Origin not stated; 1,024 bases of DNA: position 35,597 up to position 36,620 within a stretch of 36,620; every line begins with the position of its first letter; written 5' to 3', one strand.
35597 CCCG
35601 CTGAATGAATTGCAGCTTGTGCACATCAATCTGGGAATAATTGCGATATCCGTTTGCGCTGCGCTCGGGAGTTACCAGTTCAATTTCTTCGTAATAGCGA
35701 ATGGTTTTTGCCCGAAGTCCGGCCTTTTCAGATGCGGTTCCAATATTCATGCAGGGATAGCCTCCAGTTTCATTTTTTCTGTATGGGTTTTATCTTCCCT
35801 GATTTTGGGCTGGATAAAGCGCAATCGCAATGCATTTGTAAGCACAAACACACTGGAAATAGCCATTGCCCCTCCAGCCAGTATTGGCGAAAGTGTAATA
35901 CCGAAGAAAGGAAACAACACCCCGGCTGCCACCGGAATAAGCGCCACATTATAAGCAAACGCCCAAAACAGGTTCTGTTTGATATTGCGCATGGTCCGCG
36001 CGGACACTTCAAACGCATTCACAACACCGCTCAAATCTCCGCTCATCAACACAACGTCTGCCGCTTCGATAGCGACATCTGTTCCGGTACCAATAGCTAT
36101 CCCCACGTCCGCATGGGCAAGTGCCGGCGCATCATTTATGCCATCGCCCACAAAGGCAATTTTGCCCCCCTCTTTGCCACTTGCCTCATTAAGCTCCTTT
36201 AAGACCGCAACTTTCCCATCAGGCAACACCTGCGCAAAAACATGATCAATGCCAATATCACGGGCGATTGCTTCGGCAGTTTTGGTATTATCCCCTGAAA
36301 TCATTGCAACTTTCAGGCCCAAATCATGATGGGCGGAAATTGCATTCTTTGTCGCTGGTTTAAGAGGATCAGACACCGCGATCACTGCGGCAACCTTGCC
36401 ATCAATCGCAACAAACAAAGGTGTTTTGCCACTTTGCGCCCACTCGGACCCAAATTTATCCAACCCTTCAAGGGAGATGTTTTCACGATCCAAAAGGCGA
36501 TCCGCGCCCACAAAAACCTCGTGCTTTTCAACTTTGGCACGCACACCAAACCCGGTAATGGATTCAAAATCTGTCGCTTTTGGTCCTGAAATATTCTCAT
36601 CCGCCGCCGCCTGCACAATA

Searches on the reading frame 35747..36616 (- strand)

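Call 37: search_protein_families(library=pfam, proteins=[window:35747-36616:-])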
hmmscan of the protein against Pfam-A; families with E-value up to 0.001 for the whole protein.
window:35747-36616:- (289 aa): 3 families
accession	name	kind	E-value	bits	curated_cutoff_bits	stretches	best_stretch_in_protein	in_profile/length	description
PF00702.32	Hydrolase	-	9.4e-24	85.3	26.4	1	16-170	49-191/191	haloacid dehalogenase-like hydrolase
PF08282.18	Hydrolase_3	-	7.9e-09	36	20.9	1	135-201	188-254/255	haloacid dehalogenase-like hydrolase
PF12710.13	HAD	-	5.9e-07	30.5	27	1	85-166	86-188/189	haloacid dehalogenase-like hydrolase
